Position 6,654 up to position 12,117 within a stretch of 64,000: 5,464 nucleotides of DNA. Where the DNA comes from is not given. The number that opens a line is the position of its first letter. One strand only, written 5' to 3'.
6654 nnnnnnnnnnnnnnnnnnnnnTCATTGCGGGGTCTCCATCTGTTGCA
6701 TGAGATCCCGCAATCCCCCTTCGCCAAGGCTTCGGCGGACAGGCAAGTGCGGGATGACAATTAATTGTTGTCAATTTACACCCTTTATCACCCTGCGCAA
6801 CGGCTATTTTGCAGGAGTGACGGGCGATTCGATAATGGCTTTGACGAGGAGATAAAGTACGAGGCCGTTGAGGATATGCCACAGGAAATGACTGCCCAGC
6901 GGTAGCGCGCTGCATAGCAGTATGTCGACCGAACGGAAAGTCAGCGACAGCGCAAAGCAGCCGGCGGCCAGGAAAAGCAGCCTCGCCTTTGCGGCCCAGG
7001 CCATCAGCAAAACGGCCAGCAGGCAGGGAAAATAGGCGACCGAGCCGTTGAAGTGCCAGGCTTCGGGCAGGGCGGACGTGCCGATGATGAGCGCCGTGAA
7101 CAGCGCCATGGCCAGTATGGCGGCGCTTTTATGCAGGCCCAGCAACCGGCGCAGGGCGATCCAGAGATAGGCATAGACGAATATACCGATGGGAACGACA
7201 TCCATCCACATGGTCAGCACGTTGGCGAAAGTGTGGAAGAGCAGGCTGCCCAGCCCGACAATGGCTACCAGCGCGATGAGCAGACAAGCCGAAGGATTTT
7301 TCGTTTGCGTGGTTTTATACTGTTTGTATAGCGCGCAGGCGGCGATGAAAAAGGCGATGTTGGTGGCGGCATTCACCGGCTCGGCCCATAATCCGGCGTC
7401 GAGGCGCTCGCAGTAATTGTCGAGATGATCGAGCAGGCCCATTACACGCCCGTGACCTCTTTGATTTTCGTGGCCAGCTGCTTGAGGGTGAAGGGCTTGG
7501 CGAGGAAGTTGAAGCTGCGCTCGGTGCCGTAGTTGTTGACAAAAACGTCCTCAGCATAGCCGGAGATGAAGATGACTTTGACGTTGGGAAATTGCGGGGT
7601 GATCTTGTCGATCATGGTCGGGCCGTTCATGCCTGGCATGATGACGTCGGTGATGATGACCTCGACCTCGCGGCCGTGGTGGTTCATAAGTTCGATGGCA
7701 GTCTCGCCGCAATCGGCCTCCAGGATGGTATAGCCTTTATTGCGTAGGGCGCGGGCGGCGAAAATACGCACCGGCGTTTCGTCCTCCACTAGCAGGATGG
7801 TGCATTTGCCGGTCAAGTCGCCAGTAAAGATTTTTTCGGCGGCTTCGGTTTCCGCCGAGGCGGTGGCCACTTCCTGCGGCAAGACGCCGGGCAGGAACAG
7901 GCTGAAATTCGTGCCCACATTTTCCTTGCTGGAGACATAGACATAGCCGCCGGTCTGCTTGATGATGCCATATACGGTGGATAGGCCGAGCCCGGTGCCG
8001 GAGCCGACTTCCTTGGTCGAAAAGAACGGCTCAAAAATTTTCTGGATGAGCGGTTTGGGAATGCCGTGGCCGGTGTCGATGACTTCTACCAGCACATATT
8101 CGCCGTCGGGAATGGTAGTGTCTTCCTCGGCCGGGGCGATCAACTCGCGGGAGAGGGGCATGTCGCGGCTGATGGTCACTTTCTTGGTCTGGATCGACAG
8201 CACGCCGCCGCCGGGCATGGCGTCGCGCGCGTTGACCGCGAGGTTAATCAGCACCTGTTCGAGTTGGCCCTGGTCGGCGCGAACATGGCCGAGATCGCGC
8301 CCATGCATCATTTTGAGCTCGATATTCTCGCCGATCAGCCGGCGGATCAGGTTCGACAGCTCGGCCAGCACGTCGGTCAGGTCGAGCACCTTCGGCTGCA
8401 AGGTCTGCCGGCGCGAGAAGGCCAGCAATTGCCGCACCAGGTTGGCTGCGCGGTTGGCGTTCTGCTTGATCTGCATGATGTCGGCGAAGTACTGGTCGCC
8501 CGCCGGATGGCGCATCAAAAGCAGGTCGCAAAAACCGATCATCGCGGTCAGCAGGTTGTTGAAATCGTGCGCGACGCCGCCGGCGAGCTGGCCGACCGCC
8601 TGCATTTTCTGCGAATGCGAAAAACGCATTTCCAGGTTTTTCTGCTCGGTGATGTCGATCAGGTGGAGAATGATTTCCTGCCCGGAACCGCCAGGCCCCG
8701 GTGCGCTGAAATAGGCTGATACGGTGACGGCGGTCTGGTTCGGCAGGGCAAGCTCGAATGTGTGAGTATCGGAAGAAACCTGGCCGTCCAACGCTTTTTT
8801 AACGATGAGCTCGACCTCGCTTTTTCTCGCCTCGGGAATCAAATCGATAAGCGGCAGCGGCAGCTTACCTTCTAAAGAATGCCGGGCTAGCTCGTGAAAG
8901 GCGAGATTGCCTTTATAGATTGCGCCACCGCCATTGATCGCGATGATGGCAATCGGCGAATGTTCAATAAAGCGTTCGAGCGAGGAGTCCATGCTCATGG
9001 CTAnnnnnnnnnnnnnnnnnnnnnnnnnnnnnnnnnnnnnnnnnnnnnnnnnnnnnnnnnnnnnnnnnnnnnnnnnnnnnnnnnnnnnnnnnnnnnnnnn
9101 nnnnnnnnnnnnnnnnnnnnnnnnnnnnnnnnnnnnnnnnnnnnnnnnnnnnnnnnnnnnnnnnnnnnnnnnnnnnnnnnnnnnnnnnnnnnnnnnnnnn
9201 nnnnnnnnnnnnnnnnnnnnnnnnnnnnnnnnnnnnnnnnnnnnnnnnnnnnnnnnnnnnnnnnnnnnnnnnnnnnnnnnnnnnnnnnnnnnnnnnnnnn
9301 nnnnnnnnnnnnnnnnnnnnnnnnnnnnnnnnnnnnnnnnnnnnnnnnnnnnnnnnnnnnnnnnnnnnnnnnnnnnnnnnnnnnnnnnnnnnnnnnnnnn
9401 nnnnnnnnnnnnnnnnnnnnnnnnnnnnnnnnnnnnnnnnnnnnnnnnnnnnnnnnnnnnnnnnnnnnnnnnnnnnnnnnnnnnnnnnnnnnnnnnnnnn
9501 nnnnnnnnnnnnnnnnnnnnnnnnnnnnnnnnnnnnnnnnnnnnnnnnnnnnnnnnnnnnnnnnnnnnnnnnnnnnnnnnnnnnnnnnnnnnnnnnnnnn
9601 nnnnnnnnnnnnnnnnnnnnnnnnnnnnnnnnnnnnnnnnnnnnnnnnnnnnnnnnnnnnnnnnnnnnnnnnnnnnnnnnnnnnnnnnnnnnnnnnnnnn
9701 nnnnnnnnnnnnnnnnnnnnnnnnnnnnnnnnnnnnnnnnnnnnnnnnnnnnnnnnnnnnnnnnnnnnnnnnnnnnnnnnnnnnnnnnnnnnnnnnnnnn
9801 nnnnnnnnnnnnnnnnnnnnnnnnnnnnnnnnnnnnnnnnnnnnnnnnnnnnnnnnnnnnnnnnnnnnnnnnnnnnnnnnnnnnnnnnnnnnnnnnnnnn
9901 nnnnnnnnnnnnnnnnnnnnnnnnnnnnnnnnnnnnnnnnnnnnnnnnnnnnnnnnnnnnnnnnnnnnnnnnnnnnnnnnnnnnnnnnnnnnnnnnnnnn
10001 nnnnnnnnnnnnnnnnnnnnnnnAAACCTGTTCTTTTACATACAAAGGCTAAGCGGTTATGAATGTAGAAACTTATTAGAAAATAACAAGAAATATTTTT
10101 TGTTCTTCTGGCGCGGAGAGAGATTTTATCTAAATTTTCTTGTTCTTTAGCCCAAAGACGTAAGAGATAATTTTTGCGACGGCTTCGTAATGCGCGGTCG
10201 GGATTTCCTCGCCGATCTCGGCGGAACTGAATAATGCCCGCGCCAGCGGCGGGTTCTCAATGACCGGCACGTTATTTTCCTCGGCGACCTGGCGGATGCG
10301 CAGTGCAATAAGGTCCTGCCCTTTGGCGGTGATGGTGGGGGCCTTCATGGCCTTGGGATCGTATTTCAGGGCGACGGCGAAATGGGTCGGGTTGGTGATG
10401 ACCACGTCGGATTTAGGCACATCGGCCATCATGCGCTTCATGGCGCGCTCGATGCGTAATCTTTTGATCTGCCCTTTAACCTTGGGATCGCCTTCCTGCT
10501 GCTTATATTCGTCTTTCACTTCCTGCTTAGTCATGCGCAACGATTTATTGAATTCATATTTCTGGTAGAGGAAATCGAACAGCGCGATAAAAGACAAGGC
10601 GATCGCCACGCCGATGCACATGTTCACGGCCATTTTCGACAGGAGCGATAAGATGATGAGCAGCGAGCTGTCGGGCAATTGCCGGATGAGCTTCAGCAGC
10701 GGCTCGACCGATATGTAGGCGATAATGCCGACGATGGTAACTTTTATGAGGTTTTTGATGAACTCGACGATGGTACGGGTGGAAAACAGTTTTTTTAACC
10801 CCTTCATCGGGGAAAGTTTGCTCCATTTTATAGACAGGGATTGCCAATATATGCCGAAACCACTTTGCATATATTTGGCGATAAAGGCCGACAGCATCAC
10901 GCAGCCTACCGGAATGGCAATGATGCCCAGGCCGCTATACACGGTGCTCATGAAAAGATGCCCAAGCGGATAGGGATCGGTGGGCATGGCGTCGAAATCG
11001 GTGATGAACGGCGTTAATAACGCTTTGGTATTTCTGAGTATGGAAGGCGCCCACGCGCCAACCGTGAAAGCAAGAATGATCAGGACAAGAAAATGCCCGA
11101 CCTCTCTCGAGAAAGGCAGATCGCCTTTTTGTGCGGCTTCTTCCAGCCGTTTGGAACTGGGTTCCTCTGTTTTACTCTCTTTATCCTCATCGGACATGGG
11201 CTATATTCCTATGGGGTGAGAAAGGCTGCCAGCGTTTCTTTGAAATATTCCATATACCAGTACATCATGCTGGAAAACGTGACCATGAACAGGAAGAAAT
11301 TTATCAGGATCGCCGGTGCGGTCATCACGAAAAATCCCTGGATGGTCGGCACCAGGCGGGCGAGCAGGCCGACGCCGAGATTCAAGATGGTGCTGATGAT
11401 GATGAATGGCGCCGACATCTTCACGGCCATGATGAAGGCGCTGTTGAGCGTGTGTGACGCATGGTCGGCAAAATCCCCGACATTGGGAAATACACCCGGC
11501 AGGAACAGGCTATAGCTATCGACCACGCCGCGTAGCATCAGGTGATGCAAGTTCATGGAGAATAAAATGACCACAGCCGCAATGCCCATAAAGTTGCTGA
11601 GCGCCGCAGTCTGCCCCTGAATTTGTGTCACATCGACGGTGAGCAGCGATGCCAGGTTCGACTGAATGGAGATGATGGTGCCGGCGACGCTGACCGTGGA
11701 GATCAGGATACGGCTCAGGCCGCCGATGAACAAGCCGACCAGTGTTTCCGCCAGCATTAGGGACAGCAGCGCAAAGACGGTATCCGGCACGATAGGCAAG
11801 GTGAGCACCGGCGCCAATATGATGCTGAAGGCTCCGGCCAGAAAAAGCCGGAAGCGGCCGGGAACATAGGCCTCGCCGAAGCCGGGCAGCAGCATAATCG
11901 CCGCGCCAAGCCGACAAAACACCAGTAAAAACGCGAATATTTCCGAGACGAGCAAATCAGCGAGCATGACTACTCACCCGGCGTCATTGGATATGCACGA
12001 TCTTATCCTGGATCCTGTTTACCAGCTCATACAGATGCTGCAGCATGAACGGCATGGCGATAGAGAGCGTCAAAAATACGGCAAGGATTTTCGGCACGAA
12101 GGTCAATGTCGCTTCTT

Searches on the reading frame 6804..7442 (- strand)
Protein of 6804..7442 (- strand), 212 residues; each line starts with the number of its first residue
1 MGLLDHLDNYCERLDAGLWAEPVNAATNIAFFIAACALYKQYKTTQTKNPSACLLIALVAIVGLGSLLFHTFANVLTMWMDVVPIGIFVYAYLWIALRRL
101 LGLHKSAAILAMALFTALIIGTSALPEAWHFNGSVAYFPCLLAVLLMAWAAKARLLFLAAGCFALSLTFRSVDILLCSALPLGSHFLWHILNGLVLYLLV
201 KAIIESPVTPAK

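Call 16: search_protein_families(library=pfam, proteins=[window:6804-7442:-], max_evalue=0.001)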
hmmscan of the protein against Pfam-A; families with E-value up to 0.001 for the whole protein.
window:6804-7442:- (212 aa): 1 family
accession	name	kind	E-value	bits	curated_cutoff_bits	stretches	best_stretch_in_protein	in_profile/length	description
PF05875.18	Ceramidase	-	3.1e-09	37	32.5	1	18-201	19-228/259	Ceramidase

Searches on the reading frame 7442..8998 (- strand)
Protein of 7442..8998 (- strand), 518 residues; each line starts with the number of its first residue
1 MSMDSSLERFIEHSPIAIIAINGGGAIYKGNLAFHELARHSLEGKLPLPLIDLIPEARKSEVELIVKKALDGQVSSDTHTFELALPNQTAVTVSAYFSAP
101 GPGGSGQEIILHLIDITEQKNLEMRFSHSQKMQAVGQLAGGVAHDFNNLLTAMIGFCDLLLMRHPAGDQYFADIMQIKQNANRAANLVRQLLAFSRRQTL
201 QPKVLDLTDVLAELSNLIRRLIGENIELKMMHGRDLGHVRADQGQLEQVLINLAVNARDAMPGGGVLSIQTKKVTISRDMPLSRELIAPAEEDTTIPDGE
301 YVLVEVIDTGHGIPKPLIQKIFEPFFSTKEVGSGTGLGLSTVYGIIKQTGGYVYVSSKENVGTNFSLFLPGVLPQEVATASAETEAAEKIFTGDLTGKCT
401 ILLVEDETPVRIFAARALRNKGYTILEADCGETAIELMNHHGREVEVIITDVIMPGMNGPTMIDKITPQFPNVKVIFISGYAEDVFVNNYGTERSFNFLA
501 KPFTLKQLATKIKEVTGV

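Call 16: search_protein_families(library=pfam, proteins=[window:7442-8998:-], max_evalue=0.001)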
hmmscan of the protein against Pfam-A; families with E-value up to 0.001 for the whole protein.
window:7442-8998:- (518 aa): 4 families
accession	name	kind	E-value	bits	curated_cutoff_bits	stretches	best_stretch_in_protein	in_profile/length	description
PF00072.30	Response_reg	-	2.7e-20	73.1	30.2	1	401-512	1-110/111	Response regulator receiver domain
PF02518.31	HATPase_c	-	3.5e-20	72.9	26.4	1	242-370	2-108/111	Histidine kinase-, DNA gyrase B-, and HSP90-like ATPase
PF00512.31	HisKA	-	3.7e-10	40.2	26.9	1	136-198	3-64/66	His Kinase A (phospho-acceptor) domain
PF08448.16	PAS_4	-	0.00039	21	23.1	1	12-120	2-109/110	PAS fold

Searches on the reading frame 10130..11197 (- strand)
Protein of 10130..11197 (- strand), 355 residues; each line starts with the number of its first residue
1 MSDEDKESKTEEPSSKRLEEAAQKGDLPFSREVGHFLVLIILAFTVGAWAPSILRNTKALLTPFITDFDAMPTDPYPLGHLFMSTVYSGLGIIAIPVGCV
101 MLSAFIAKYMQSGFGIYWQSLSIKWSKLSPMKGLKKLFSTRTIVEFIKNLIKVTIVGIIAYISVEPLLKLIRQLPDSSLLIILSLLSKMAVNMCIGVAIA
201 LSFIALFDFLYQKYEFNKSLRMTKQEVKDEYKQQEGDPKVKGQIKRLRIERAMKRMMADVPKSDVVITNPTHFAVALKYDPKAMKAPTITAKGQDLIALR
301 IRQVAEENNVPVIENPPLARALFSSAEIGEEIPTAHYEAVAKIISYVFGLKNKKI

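Call 16: search_protein_families(library=pfam, proteins=[window:10130-11197:-], max_evalue=0.001)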
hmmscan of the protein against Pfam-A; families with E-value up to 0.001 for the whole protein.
window:10130-11197:- (355 aa): 1 family
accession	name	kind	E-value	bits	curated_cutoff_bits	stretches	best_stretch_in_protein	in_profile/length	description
PF01312.24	Bac_export_2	-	6.3e-121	404.1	24.4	1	7-347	1-335/335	FlhB HrpN YscU SpaS Family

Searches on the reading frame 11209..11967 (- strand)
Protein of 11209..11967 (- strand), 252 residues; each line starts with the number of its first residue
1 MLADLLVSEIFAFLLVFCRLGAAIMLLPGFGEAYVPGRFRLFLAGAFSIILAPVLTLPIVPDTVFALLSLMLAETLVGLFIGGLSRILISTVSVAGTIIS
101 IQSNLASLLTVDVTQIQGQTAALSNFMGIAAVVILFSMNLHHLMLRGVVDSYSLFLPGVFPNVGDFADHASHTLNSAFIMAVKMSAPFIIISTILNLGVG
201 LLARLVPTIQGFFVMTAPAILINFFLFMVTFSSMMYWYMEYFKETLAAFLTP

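Call 16: search_protein_families(library=pfam, proteins=[window:11209-11967:-], max_evalue=0.001)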
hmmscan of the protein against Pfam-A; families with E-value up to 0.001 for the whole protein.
window:11209-11967:- (252 aa): 1 family
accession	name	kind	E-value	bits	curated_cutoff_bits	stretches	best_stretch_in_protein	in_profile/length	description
PF01311.25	Bac_export_1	-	2.6e-46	158.5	27.8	1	11-244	2-229/230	Bacterial export proteins, family 1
